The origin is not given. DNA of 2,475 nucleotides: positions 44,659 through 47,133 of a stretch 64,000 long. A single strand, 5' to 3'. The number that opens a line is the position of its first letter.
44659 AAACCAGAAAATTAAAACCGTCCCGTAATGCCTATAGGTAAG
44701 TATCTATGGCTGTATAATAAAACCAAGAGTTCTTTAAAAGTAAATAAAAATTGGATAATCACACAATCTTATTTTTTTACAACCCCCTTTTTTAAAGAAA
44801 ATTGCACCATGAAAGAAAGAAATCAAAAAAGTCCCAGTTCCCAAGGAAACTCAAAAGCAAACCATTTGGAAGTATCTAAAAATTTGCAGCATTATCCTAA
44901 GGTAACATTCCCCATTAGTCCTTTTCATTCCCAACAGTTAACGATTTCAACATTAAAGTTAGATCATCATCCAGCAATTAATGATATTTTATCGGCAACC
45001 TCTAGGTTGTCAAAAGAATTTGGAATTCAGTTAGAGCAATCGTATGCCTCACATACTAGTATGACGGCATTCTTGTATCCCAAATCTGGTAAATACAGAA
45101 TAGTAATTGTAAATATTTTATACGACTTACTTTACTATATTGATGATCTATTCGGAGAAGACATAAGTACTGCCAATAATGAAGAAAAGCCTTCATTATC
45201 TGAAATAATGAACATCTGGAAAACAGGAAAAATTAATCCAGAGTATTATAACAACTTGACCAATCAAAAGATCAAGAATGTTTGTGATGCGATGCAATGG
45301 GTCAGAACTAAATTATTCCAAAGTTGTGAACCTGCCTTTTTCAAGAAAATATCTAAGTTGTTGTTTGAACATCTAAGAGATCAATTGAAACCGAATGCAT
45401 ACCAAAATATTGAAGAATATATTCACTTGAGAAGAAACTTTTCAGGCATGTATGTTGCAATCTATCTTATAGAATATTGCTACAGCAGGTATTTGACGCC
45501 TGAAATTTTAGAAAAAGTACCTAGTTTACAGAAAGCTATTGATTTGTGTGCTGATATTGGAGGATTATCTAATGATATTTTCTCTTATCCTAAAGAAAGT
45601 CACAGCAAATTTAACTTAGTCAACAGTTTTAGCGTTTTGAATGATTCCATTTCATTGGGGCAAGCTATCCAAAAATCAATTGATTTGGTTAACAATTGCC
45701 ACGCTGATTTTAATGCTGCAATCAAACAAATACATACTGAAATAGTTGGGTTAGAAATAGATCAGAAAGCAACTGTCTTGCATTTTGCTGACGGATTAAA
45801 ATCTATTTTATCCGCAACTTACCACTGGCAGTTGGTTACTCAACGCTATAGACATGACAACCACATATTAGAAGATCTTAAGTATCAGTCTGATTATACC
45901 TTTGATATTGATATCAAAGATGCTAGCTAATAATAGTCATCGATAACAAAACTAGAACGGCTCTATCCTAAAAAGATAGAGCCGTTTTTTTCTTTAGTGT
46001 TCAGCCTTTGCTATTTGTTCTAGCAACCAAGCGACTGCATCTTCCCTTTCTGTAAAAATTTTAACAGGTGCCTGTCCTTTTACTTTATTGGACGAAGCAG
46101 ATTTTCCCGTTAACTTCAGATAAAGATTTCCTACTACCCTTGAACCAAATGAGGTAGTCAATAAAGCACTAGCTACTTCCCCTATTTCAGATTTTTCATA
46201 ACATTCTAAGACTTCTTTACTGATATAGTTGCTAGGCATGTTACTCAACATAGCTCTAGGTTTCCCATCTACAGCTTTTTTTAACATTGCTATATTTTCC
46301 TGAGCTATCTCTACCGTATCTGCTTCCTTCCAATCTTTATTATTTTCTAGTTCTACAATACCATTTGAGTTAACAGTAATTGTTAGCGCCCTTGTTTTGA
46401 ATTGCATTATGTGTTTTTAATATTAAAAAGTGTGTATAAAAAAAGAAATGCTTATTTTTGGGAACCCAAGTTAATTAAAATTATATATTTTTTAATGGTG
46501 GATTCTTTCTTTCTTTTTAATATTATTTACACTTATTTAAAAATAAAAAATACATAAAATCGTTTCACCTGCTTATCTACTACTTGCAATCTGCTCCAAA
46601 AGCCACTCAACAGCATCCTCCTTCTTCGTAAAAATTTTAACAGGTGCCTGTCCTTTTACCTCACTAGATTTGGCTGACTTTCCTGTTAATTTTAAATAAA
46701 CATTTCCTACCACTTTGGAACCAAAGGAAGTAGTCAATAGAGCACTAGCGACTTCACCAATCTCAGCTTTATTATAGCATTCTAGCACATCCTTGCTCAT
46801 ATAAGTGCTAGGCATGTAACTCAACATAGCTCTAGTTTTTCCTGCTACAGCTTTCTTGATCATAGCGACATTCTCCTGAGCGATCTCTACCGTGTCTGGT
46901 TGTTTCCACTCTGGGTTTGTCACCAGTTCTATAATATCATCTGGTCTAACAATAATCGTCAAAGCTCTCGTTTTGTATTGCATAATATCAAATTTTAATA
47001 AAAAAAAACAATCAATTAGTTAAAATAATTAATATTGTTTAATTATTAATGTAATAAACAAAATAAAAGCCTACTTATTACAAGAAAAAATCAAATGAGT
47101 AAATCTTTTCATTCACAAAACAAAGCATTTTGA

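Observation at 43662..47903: Class I terpene synthase in an AT-rich, repeat-bearing accessory island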

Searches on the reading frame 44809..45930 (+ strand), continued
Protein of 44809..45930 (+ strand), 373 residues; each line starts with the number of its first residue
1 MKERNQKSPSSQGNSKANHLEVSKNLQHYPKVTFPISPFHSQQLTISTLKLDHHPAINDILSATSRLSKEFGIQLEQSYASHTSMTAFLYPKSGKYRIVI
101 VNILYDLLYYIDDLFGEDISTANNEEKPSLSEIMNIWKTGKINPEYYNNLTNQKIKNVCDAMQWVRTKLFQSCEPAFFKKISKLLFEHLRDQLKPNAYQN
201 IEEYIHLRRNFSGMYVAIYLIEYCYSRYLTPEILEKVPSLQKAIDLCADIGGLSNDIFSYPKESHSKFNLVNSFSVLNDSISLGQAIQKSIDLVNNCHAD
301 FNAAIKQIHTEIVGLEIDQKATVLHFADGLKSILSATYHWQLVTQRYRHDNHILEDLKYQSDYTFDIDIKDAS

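Call 49: find_encoding_contigs(protein=P0027, flank=7000, max_places=1)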
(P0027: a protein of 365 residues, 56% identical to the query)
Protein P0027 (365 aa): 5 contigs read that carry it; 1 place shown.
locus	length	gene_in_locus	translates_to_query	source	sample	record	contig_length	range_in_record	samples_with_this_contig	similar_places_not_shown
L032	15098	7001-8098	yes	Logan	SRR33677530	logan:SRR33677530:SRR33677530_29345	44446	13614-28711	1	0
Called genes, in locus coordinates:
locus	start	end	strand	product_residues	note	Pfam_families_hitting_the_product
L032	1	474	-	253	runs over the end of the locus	PF08543:Phos_pyr_kin, PF00294:PfkB (faint)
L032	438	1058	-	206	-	PF02581:TMP-TENI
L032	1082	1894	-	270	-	PF00905:Transpeptidase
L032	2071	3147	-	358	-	PF09375:Peptidase_M75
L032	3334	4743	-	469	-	PF06537:DHOR, PF00034:Cytochrom_C (faint)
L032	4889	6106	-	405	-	PF09375:Peptidase_M75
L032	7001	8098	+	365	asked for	PF19086:Terpene_syn_C_2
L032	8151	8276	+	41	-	-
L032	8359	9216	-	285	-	PF04116:FA_hydroxylase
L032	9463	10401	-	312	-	PF15528:Ntox23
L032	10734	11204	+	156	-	-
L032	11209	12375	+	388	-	PF22560:GMT-wHTH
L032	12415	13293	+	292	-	PF03279:Lip_A_acyltrans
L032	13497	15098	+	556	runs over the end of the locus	PF00082:Peptidase_S8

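Call 76: search_solved_structures(query=A2, max_evalue=0.00001, show_alignments=3)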
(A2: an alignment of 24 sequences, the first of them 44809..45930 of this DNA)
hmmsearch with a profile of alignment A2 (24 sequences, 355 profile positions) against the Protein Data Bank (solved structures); distinct sequences matched with E-value up to 0.00001: 59.
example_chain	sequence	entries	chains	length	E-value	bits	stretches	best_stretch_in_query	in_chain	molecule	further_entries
8h6q_A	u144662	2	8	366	3.7e-22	81.8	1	79-338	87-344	Presilphiperfolan-8-beta-ol synthase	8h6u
7ofl_A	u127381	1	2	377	1.8e-21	79.6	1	188-337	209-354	Terpene synthase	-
7zrn_A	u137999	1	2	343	2.1e-21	79.3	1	66-339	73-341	10-epi-cubebol synthase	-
8gr5_A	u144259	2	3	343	4.2e-18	68.5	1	75-336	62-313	AcCop4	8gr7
9hqd_A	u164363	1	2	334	6.9e-18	67.8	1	70-340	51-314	(+)-T-muurolol synthase ((2E,6E)-farnesyl diphosphate cyclizing)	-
9hqi_A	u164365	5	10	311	2.4e-17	66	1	70-335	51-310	(+)-T-muurolol synthase ((2E,6E)-farnesyl diphosphate cyclizing)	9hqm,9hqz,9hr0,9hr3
9lpb_A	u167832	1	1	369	1.4e-13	53.6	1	190-347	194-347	Terpene synthase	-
5i1u_A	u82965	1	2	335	3.7e-13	52.3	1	190-337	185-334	Germacradien-4-ol synthase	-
9y6l_A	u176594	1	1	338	4.1e-13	52.1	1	188-342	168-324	Avermitilol synthase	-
9y6i_A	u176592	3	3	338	1.5e-12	50.3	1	188-342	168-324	Avermitilol synthase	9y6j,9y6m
9y6k_A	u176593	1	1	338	3.1e-12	49.2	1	188-342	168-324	Avermitilol synthase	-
8h72_A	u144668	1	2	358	3.5e-12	49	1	168-335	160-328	Delta(6)-protoilludene synthase K435DRAFT_659367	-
6q4s_A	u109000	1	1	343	4.5e-12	48.7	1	189-337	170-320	Pentalenene synthase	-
5nx6_A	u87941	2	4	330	1e-11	47.5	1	170-336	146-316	Pentalenene synthase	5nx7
9hq2_A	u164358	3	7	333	8.7e-11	44.4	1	149-335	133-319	NcECS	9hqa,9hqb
9m25_A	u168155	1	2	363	1.1e-08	37.6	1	190-339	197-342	Terpene synthase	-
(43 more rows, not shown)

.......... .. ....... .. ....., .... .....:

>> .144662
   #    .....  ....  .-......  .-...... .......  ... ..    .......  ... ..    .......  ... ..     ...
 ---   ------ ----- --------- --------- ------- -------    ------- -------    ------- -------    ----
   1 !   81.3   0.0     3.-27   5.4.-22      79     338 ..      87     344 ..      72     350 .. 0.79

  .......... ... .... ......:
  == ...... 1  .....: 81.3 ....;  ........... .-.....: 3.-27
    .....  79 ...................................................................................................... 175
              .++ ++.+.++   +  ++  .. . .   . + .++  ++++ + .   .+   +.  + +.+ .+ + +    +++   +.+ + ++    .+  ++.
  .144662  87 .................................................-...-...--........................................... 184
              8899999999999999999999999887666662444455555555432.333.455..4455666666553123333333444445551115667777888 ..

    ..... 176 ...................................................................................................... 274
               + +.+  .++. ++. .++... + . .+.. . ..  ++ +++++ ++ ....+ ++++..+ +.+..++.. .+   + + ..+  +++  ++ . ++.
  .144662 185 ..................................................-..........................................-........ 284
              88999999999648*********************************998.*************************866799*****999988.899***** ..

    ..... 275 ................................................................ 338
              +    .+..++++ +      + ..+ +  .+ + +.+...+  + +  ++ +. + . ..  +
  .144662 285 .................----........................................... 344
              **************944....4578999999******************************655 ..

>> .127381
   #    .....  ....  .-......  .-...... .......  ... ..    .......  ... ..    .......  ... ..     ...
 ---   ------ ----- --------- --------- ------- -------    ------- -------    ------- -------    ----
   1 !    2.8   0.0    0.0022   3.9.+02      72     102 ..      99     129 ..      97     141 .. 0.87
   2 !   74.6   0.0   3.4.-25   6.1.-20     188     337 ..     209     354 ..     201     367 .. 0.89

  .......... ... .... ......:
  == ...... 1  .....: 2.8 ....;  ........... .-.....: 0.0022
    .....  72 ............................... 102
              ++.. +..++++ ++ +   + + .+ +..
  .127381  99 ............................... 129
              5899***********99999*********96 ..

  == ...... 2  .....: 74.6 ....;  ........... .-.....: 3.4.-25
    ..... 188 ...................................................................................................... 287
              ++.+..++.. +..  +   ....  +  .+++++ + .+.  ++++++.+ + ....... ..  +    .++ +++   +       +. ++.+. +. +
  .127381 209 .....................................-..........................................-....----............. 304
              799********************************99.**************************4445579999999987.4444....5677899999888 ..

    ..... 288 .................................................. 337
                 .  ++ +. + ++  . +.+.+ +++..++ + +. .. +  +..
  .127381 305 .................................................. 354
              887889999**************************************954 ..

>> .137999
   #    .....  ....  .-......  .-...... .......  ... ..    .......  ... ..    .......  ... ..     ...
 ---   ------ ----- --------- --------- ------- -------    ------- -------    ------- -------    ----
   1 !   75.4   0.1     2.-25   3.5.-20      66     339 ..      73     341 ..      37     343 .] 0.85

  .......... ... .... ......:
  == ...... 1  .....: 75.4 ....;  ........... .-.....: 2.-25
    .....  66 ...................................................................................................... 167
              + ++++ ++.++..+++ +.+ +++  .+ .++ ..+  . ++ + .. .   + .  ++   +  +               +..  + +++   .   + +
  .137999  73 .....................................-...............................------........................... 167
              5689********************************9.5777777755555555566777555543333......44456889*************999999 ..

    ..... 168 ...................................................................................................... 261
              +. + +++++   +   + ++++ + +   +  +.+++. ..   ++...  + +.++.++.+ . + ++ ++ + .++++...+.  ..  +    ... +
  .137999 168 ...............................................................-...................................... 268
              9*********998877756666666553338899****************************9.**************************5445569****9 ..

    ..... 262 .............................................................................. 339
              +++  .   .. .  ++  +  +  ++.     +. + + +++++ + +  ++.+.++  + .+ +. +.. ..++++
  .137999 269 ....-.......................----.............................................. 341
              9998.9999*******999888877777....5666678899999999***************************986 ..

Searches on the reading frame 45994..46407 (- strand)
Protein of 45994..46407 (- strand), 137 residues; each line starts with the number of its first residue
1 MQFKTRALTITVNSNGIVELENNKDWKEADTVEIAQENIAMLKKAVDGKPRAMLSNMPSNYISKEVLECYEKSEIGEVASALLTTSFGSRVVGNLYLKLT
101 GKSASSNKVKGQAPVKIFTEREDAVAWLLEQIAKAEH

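Call 5: search_protein_families(library=pfam, proteins=[window:45994-46407:-], max_evalue=1)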
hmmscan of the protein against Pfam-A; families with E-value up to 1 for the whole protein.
window:45994-46407:- (137 aa): 2 families
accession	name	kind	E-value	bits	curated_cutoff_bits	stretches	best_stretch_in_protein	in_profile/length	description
PF25056.1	DUF7793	-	1.8e-05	25.2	26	1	15-129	5-110/113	Domain of unknown function (DUF7793)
PF11964.13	SpoIIAA-like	-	0.1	13.7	25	1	107-128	83-105/106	SpoIIAA-like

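Call 6: search_protein_families(library=ncbifam, proteins=[window:45994-46407:-], max_evalue=1)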
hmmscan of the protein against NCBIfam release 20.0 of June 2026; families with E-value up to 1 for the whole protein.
window:45994-46407:- (137 aa): 0 families

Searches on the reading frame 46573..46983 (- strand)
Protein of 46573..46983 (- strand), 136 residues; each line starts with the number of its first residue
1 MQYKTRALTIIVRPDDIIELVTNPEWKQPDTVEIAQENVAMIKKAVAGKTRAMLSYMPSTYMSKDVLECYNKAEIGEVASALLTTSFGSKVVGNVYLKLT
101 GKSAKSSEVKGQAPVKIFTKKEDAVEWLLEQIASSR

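Call 5: search_protein_families(library=pfam, proteins=[window:46573-46983:-], max_evalue=1)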
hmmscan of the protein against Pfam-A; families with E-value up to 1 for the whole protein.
window:46573-46983:- (136 aa): 2 families
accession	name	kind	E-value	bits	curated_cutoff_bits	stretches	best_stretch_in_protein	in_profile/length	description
PF25056.1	DUF7793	-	1.1e-05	25.8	26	1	31-129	19-110/113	Domain of unknown function (DUF7793)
PF17323.7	ToxS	-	0.15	12.3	25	1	19-100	10-89/147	Trans-membrane regulatory protein ToxS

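Call 6: search_protein_families(library=ncbifam, proteins=[window:46573-46983:-], max_evalue=1)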
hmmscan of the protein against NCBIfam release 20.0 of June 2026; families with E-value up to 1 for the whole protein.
window:46573-46983:- (136 aa): 0 families

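Call 56: find_homologous_proteins(query=window:46573-46983:-)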
Query window:46573-46983:- (136 aa): 57 proteins with E <= 0.001 among 64 candidates.
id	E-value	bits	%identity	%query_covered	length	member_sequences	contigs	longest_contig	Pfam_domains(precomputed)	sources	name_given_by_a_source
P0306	2.5e-80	284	100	100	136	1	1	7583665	PF25056.2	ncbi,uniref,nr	ncbi:hypothetical protein [Aureispira anguillae]|uniref:Uncharacterized protein n=1 Tax=Aureispira a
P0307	1.6e-67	243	82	99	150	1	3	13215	PF25056.2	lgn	-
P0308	1.5e-60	220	76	99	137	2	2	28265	-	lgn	-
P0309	5.8e-60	218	74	97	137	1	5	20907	-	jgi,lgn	jgi:hypothetical protein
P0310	8.2e-60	218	74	97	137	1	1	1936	-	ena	-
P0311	5.5e-59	215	73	97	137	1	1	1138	-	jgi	jgi:hypothetical protein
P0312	1.0e-58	214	71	99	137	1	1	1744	-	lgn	-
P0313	1.2e-58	214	77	98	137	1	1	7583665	-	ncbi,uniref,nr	ncbi:hypothetical protein [Aureispira anguillae]|uniref:STAS/SEC14 domain-containing protein n=1 Tax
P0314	1.5e-58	214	73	99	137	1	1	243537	-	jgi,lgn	jgi:hypothetical protein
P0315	2.3e-58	213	74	99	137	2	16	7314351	-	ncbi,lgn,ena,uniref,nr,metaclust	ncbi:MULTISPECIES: hypothetical protein [unclassified Aureispira]|uniref:hypothetical protein n=1 Ta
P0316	8.1e-58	212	73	99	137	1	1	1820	-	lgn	-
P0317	1.1e-57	211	73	99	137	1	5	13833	-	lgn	-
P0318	3.7e-57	209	70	99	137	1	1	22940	-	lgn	-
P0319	6.6e-57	209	70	97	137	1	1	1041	-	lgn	-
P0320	1.5e-56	208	70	99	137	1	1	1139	-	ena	-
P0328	1.7e-55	204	73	97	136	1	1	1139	PF25056.2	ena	-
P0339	5.0e-49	183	65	100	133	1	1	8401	PF25056.2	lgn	-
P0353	3.6e-42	161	63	98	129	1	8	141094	PF25056.2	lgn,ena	-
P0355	1.5e-41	159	62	97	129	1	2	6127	PF25056.2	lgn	-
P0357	2.7e-41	158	60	98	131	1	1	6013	PF25056.2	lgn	-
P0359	4.4e-40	154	58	97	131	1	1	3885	PF25056.2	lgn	-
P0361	7.3e-32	128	52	97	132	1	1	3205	PF25056.2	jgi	-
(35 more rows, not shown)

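Call 67: predict_structure(alignment_id=A7)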
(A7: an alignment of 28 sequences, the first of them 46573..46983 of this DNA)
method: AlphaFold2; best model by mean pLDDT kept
length: 136 residues; sequences in the alignment: 28
mean_pLDDT: 86.8   pTM: 0.81
mean pLDDT of the five models: 86.8, 85.6, 83.7, 83.4, 79.2
residues with pLDDT >= 90: 74; 70-90: 52; 50-70: 9; < 50: 1
segments of 3 or more residues with pLDDT < 50: none
pLDDT, mean of each block of 10 residues (from residue 1): 94 96 89 94 93 86 83 87 85 77 60 86 96 90
secondary structure, 60 per line:
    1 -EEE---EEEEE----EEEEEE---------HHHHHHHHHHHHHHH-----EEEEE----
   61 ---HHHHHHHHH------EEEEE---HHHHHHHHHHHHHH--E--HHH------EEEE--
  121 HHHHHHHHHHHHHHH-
elements in order: E2-4 E8-12 E17-22 H32-46 E52-56 H64-72 E79-83 H87-100 E115-118 H121-135
